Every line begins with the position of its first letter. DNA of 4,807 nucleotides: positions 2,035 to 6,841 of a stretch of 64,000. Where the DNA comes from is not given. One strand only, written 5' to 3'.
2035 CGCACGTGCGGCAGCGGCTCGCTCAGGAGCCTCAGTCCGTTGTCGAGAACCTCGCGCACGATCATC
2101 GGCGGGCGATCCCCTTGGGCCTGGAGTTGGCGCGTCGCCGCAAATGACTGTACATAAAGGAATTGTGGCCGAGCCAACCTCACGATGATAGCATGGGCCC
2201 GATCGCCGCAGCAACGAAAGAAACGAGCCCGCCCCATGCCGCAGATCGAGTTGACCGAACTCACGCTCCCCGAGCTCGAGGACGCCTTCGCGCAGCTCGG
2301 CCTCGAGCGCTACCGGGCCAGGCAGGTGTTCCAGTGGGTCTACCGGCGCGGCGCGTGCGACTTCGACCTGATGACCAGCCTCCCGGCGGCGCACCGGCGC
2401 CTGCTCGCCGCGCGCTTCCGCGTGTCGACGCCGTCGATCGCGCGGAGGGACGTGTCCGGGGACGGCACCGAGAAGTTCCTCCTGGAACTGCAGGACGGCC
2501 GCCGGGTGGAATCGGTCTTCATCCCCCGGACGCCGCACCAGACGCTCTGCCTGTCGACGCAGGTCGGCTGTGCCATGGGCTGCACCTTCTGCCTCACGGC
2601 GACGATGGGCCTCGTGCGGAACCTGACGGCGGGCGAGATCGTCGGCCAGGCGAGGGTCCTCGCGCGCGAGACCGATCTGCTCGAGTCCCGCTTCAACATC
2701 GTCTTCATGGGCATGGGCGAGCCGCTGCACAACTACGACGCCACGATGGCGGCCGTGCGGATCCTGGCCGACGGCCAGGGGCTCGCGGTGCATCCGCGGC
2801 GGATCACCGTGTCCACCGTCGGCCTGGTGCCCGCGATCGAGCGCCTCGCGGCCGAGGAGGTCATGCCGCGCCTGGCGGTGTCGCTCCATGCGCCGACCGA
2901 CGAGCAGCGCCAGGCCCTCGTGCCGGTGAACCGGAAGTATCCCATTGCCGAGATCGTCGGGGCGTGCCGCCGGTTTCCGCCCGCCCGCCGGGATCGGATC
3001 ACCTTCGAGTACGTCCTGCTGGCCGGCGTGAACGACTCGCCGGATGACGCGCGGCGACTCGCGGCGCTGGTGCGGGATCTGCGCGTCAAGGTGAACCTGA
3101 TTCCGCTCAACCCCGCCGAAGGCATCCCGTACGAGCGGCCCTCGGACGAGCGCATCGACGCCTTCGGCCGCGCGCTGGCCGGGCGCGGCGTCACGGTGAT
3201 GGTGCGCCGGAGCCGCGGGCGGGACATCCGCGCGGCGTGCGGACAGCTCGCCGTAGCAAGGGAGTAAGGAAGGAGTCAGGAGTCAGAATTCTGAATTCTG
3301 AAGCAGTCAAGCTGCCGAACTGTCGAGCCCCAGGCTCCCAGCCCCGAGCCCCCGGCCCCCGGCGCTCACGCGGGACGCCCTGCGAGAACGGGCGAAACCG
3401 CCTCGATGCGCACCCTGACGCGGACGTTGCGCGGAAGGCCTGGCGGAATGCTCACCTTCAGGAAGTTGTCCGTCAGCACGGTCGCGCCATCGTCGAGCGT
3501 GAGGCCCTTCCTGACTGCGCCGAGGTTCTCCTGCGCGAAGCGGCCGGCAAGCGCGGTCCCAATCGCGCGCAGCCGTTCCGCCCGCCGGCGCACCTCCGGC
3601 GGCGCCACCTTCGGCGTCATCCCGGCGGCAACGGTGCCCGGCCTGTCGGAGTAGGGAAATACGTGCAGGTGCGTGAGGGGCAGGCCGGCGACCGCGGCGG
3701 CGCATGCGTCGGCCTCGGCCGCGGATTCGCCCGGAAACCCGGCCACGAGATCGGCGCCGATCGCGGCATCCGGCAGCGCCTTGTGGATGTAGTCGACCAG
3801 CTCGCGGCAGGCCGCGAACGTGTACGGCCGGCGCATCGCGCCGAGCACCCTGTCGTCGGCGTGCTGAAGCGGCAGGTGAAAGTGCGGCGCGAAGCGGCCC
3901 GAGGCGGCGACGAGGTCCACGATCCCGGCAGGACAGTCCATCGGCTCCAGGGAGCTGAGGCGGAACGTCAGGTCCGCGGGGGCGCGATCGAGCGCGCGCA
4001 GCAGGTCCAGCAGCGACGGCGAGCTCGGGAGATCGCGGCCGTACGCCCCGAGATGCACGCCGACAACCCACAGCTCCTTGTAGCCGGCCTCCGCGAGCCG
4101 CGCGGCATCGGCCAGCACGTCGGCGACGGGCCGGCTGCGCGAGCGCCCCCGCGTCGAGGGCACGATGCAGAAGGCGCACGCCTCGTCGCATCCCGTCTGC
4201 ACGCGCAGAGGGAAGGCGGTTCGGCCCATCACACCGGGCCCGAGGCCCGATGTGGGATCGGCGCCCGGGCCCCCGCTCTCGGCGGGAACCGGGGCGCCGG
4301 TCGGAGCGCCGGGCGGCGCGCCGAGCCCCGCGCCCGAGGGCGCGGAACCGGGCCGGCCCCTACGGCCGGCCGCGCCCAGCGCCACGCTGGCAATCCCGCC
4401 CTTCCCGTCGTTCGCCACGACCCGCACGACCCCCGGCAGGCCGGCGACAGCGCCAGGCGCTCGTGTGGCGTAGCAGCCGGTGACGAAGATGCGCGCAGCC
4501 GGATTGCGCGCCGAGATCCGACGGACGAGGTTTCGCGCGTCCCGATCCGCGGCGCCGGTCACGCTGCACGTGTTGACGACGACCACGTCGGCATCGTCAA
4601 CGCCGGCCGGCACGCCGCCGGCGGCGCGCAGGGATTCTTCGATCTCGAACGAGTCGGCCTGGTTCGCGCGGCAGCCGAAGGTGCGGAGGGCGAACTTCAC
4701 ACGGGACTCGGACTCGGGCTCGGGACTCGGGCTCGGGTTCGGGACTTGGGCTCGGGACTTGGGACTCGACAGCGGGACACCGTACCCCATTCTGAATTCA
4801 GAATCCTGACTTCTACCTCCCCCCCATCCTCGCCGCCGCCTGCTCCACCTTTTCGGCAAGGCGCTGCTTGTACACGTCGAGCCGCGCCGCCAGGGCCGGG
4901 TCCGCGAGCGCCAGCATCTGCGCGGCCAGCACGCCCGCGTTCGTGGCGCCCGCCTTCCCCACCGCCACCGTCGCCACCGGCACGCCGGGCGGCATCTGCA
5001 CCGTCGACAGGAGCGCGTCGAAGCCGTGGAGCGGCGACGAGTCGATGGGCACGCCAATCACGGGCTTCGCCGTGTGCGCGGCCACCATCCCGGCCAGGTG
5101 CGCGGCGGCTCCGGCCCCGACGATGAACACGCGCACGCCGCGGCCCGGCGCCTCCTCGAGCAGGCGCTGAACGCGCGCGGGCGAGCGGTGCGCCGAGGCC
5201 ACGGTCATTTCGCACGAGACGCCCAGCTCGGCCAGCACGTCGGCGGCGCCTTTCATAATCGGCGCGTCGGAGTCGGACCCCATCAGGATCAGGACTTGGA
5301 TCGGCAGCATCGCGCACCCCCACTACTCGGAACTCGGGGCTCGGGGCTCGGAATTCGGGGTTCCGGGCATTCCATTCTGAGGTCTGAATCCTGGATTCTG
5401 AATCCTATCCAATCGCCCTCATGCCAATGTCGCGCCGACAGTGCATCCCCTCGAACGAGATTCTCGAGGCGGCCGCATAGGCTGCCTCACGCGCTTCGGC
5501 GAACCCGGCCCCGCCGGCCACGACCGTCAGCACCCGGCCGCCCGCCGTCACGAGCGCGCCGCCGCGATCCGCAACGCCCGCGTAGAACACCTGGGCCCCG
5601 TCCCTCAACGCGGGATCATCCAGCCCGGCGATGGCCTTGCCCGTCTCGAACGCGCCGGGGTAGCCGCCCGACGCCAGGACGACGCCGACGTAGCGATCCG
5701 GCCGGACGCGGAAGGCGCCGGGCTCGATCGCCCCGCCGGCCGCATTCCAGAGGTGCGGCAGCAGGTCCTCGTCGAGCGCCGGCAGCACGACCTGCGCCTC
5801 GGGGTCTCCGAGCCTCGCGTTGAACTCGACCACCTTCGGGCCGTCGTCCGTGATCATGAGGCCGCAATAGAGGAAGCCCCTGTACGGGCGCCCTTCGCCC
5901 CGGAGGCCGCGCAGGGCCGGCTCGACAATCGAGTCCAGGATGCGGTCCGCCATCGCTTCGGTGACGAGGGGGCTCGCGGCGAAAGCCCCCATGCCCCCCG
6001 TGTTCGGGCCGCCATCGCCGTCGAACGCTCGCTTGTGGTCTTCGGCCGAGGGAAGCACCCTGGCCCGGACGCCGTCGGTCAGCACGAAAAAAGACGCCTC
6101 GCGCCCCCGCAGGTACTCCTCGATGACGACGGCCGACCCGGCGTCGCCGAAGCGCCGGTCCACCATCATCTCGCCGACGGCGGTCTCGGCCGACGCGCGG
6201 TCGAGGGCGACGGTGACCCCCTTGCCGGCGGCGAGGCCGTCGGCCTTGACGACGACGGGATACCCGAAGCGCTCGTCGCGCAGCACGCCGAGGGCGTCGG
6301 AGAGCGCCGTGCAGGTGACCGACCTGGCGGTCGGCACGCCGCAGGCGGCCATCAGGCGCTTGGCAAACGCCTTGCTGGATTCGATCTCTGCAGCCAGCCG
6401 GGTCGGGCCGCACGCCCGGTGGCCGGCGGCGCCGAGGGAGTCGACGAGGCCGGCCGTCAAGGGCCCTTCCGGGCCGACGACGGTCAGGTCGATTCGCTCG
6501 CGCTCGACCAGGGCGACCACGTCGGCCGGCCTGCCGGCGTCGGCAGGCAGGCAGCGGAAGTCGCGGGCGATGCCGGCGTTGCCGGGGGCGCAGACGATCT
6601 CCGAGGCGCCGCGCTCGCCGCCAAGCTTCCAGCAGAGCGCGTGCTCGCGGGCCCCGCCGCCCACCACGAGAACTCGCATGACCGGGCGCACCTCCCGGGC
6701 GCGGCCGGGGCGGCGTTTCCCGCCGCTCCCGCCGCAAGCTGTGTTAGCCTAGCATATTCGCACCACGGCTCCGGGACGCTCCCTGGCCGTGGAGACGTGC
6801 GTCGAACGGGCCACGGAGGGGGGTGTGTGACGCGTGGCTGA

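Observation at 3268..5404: mtaB and purE are bracketed by three copies of a ~100-nt composite repeat with conserved module geometry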

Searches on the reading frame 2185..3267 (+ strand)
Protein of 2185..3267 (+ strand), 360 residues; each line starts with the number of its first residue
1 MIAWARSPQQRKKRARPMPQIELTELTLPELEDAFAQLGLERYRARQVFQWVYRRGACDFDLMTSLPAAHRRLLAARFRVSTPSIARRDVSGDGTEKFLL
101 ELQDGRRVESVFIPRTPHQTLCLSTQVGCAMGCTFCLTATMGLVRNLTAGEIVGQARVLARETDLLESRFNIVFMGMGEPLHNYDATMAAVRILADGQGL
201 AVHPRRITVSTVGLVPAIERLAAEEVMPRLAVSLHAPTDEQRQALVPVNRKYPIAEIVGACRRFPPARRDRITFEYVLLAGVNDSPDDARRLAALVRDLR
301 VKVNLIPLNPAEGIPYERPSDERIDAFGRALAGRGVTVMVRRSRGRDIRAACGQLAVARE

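Call 11: search_protein_families(library=ncbifam, proteins=[window:2185-3267:+])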
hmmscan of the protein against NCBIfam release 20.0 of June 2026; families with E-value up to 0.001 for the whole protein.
window:2185-3267:+ (360 aa): 8 families
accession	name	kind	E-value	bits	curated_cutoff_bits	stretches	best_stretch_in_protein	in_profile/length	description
TIGR00048.1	rRNA_mod_RlmN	equivalog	2.5e-117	391.8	290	1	19-356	5-343/355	dual-specificity RNA methyltransferase RlmN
NF011031.0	PRK14461.1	equivalog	2.1e-96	323.2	601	1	20-358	7-364/372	ribosomal RNA large subunit methyltransferase N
NF008396.0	PRK11194.1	equivalog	6e-96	321.5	633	1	19-356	11-354/379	dual-specificity RNA methyltransferase RlmN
NF011040.0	PRK14470.1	equivalog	5.6e-71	239.8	441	1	25-359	3-335/338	ribosomal RNA large subunit methyltransferase N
TIGR04432.1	rSAM_Cfr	equivalog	3.8e-66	223.7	550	1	35-356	13-339/341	Cfr family 23S rRNA (adenine(2503)-C(8))-methyltransferase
NF000424.4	CfrAB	exception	7.1e-66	222.9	530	1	35-356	11-337/338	Cfr family 23S rRNA (adenine(2503)-C(8))-methyltransferase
NF011024.0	PRK14453.1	equivalog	3e-65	220.8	468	1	36-356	16-341/348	23S rRNA (adenine(2503)-C(8))-methyltransferase Cfr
NF011034.0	PRK14464.1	equivalog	3.4e-65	220.1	422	1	83-356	70-327/348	RNA methyltransferase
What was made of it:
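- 2185..3267 (+): rlmN; its stop codon TAA is directly followed by element copy S1. NCBIfam TIGR00048, E 2.5e-117 (call 11)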

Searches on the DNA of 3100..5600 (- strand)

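Call 20: search_rna_families(source=window, start=3100, end=5600, threshold=evalue, max_evalue=5)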
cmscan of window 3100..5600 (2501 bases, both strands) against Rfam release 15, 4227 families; matches with E-value up to 5: 1.
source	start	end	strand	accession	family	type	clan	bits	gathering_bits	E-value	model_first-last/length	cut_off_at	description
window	3208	3261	+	RF03006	M23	Gene; sRNA;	-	21.3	41.2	0.59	1-53/53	no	M23 RNA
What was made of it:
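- On Any Rfam RNA family: No relevant hit at E<=5 in 3100-5600 (call 20).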

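Call 35: search_rna_families(sources=[L013, L015, L018, L006, L010, L009, L012], threshold=evalue, max_evalue=1)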
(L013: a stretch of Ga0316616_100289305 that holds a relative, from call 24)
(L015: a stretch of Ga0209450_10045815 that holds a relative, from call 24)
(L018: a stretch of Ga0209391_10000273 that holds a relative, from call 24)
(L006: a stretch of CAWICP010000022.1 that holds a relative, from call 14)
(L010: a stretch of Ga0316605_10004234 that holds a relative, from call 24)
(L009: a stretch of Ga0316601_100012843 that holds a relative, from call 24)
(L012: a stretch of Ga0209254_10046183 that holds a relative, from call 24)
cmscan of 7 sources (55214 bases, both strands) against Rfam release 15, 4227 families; matches with E-value up to 1: 1.
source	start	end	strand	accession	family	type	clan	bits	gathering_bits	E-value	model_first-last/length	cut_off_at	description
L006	20583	21227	+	RF00177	SSU_rRNA_bacteria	Gene; rRNA;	CL00111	570.6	50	1.7e-178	1-625/1533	3'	Bacterial small subunit ribosomal RNA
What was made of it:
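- On Any Rfam RNA family: No relevant hit at E<=1 in seven relatives' loci (call 35).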

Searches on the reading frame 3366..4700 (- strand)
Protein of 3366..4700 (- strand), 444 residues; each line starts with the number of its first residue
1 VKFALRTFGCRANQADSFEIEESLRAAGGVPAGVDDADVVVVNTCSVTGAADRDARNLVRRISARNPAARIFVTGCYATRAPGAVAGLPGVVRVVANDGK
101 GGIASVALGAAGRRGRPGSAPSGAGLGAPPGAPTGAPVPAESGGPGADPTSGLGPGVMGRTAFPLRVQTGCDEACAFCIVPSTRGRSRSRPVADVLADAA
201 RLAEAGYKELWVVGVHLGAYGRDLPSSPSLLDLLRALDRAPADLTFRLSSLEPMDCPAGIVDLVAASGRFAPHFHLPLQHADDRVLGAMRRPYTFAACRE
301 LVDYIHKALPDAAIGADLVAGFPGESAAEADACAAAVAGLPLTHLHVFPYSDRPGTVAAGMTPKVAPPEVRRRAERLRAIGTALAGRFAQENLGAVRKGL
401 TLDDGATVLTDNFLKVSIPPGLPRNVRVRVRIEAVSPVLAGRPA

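Call 11: search_protein_families(library=ncbifam, proteins=[window:3366-4700:-])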
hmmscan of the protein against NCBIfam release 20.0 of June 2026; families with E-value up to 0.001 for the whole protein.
window:3366-4700:- (444 aa): 8 families
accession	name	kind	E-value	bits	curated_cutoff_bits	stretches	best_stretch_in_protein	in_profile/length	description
TIGR01579.1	MiaB-like-C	equivalog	2.2e-90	303.9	357.05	1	6-419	2-401/416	tRNA (N(6)-L-threonylcarbamoyladenosine(37)-C(2))-methylthiotransferase MtaB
TIGR00089.1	TIGR00089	subfamily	1e-84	284.8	251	2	160-402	138-380/429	MiaB/RimO family radical SAM methylthiotransferase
TIGR01125.1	TIGR01125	equivalog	2.4e-58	198.2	356.95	2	165-395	140-371/432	30S ribosomal protein S12 methylthiotransferase RimO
NF010916.0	PRK14336.1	equivalog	1.6e-52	178.7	606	2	166-383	129-347/418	tRNA (N6-isopentenyl adenosine(37)-C2)-methylthiotransferase MiaB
TIGR01574.1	miaB-methiolase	equivalog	9.6e-52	176.4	355.3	2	166-397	149-382/437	tRNA (N6-isopentenyl adenosine(37)-C2)-methylthiotransferase MiaB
TIGR01578.1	MiaB-like-B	hypoth_equivalog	1.5e-46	159.1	314.7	2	165-403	137-374/421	tRNA (N(6)-L-threonylcarbamoyladenosine(37)-C(2))-methylthiotransferase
TIGR04013.1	B12_SAM_MJ_1487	hypoth_equivalog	9.7e-11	41.1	251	1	163-382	152-377/382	TIGR04013 family B12-binding domain/radical SAM domain-containing protein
TIGR04014.1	B12_SAM_MJ_0865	equivalog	4e-07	29.2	360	1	168-332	166-328/434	methyl-coenzyme M reductase glutamine C-methyltransferase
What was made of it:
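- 3366..4700 (-): mtaB, with a GTG start at 4700. The longer 474-aa call that runs through the array is rejected. TIGR01579, E 2.2e-90 (call 11).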

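Call 14: find_related_loci(query=window:3366-4700:-, collection=genome_contigs, flank=10000)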
Query window:3366-4700:- (444 aa) in genome_contigs; peptide patterns used: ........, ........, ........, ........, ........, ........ (x = any residue, [..] = any of these).
223 stretches matched a pattern; 6 encode a relative of the query (tblastn E <= 1e-3); 6 distinct loci.
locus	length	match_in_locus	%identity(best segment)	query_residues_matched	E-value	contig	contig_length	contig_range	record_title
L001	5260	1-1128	70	23-442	3e-167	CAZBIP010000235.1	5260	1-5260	MAG TPA_asm: uncultured Vicinamibacterales bacterium isolate SRP192927_co7_141 genome assembly, contig: NODE_37531_lengt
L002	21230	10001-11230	62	1-442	5e-164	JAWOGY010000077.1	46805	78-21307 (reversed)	MAG: Vicinamibacterales bacterium isolate CWP4-1.bin.183 k191_633128, whole genome shotgun sequence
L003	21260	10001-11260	59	1-441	3e-146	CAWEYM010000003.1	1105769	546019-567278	MAG: uncultured Acidobacteriota bacterium isolate MFD05942.bin.1.97 genome assembly, contig: contig_20491, whole genome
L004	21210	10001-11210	64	1-442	3e-150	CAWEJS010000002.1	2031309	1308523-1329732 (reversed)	MAG: uncultured Acidobacteriota bacterium isolate MFD05942.bin.1.7 genome assembly, contig: contig_756, whole genome sho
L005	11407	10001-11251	52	1-441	4e-135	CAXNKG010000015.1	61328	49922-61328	MAG: Vicinamibacterales bacterium isolate TH-11nov19-51 genome assembly, contig: TH-11nov19-C933, whole genome shotgun s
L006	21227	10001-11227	61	1-441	3e-161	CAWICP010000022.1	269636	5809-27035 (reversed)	MAG: uncultured Acidobacteriota bacterium isolate MFD00709.bin.3.153 genome assembly, contig: contig_6210, whole genome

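Call 24: find_related_loci(query=window:3366-4700:-, collection=metagenome_contigs, flank=10000)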
Query window:3366-4700:- (444 aa) in metagenome_contigs; peptide patterns used: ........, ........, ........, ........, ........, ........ (x = any residue, [..] = any of these).
303 stretches matched a pattern; 18 encode a relative of the query (tblastn E <= 1e-3); 18 distinct loci.
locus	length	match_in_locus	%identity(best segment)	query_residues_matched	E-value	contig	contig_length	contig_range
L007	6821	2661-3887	62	1-442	2e-168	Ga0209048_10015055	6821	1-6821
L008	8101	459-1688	61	1-442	1e-166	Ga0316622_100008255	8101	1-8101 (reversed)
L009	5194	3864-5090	60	1-441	3e-168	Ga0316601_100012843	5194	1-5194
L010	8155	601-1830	61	1-442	6e-165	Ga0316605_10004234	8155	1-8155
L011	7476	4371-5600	61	1-442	4e-165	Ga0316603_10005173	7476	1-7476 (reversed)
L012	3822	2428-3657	62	1-442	2e-170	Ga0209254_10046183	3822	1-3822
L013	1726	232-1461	63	1-442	9e-176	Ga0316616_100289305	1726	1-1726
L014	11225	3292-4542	58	1-441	9e-159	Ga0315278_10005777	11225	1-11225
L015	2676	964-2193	60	1-442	1e-167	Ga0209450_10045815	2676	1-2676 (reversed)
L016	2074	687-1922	56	1-442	2e-159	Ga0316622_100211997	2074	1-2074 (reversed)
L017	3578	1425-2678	50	1-443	5e-131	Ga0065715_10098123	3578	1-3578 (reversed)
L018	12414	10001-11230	61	1-442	1e-160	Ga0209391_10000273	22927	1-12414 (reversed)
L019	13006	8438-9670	40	2-416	2e-78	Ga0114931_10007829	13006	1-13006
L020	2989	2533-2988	53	1-184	7e-53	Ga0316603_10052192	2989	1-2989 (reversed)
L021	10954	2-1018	31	42-401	5e-45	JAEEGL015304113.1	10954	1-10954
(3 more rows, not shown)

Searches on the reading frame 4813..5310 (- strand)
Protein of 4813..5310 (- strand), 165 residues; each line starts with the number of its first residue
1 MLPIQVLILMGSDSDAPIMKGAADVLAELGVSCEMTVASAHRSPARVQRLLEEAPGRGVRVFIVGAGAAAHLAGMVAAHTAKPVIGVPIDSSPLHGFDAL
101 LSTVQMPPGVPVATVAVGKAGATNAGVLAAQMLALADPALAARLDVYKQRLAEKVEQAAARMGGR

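Call 11: search_protein_families(library=ncbifam, proteins=[window:4813-5310:-])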
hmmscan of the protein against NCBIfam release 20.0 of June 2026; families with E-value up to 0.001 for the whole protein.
window:4813-5310:- (165 aa): 2 families
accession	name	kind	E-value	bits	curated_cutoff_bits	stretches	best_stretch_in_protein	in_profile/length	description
TIGR01162.1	purE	equivalog_domain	1.7e-57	193.3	149.6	1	6-161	1-154/156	5-(carboxyamino)imidazole ribonucleotide mutase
NF033503.1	LarB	equivalog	9.2e-08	32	175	1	5-128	81-206/209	nickel pincer cofactor biosynthesis protein LarB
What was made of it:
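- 4813..5310 (-): purE. TIGR01162, E 1.7e-57 (call 11)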

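Call 31: find_encoding_contigs(protein=window:4813-5310:-, flank=3000, max_places=10)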
Protein window:4813-5310:- (165 aa): 17 contigs read that carry it; 8 places shown.
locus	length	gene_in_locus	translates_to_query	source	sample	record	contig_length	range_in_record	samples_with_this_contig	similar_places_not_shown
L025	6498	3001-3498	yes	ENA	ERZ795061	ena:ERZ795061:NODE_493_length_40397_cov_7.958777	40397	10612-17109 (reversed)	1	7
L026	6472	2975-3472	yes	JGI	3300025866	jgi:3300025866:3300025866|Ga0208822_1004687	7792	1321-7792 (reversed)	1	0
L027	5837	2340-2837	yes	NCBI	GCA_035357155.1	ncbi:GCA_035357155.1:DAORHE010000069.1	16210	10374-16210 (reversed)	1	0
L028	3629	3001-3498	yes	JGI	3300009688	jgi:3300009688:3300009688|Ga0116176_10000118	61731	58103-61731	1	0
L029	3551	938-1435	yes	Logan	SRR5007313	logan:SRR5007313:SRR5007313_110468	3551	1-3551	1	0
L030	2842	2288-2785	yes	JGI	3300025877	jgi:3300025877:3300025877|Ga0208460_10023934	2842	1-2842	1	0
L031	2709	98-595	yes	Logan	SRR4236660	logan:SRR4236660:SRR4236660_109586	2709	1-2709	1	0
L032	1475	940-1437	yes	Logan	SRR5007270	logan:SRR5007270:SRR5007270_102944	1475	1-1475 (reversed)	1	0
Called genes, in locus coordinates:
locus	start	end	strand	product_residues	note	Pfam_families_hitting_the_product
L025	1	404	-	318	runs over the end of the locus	PF01040:UbiA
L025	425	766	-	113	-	PF01740:STAS, PF13466:STAS_2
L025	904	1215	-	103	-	PF13451:zf_Tbcl, PF23477:zf_Tbcl_2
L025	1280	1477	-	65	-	PF01165:Ribosomal_S21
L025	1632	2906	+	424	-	PF02844:GARS_N, PF01071:GARS_A, PF02786:CPSase_L_D2 (weak), PF02843:GARS_C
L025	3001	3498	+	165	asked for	PF00731:AIRC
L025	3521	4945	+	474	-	PF00919:UPF0004, PF04055:Radical_SAM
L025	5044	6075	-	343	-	PF21016:RlmN_N, PF04055:Radical_SAM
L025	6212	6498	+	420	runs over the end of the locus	PF00675:Peptidase_M16, PF05193:Peptidase_M16_C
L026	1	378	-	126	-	?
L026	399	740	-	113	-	PF01740:STAS, PF13466:STAS_2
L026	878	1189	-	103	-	PF13451:zf_Tbcl, PF23477:zf_Tbcl_2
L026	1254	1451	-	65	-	PF01165:Ribosomal_S21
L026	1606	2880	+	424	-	PF02844:GARS_N, PF01071:GARS_A, PF02786:CPSase_L_D2 (weak), PF02843:GARS_C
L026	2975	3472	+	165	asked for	PF00731:AIRC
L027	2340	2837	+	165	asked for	PF00731:AIRC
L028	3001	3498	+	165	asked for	PF00731:AIRC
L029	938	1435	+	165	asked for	PF00731:AIRC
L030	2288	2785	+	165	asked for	PF00731:AIRC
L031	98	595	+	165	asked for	PF00731:AIRC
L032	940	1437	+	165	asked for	PF00731:AIRC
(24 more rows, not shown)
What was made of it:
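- Tried and rejected: The array as a translated N-terminal extension of MtaB (474-aa gene calls, call 31).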

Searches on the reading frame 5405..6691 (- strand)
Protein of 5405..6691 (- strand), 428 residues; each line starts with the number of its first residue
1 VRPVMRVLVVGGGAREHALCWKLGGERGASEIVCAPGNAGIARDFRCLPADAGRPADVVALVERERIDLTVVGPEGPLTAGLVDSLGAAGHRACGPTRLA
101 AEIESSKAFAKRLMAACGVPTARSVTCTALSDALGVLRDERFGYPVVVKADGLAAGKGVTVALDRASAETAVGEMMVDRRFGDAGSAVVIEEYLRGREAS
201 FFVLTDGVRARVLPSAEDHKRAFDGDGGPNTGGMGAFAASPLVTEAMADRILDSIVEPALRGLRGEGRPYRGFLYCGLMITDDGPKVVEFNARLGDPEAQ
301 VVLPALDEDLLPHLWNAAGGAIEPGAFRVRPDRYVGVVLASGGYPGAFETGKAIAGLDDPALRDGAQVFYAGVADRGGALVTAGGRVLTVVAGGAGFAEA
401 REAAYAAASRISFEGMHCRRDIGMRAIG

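Call 11: search_protein_families(library=ncbifam, proteins=[window:5405-6691:-])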
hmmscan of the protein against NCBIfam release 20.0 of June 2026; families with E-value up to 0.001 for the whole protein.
window:5405-6691:- (428 aa): 17 families
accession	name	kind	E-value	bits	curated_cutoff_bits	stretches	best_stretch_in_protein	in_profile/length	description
TIGR00877.1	purD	equivalog_domain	5.2e-137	457.1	288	1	5-427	1-424/425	phosphoribosylamine--glycine ligase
NF010623.0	PRK14016.1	subfamily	7e-10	37.7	877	1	98-207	206-308/871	cyanophycin synthetase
TIGR02068.2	cya_phycin_syn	equivalog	1.7e-08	32.9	850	1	98-210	205-310/862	cyanophycin synthetase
NF006406.0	PRK08654.1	equivalog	1.9e-08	33.3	739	1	88-207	97-217/499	acetyl-CoA carboxylase biotin carboxylase subunit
NF002378.0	PRK01372.1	subfamily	8.3e-08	31.3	243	1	94-208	88-193/305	D-alanine--D-alanine ligase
NF005543.0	PRK07206.1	subfamily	6e-06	25.2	302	0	111-198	113-202/416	hypothetical protein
NF006367.0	PRK08591.1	subfamily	7.8e-06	24.9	597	1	90-208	99-218/451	acetyl-CoA carboxylase biotin carboxylase subunit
TIGR01205.1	D_ala_D_alaTIGR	subfamily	9.4e-06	24.8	245.65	1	89-209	89-206/318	D-alanine--D-alanine ligase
NF009471.0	PRK12833.1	equivalog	5.1e-05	22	686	1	84-210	96-223/467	acetyl-CoA carboxylase biotin carboxylase subunit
NF002688.0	PRK02471.1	equivalog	6.2e-05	21.5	425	1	105-210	488-589/756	bifunctional glutamate--cysteine ligase GshA/glutathione synthetase GshB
TIGR00514.1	accC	equivalog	9.5e-05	21.4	626.5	1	92-207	101-217/449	acetyl-CoA carboxylase biotin carboxylase subunit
TIGR01369.1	CPSaseII_lrg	equivalog_domain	0.00017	19.3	1027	1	57-210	620-768/1052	carbamoyl-phosphate synthase (glutamine-hydrolyzing) large subunit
NF003671.0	PRK05294.1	equivalog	0.00024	18.9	599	1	57-208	617-763/1058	carbamoyl-phosphate synthase large subunit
NF004085.0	PRK05586.1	equivalog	0.00034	19.6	723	1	95-195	104-204/448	acetyl-CoA carboxylase biotin carboxylase subunit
NF006286.0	PRK08462.1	equivalog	0.0004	19.4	740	1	94-194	105-205/445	acetyl-CoA carboxylase biotin carboxylase subunit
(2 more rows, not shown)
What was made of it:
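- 5405..6691 (-): purD. TIGR00877, E 5.2e-137 (call 11)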
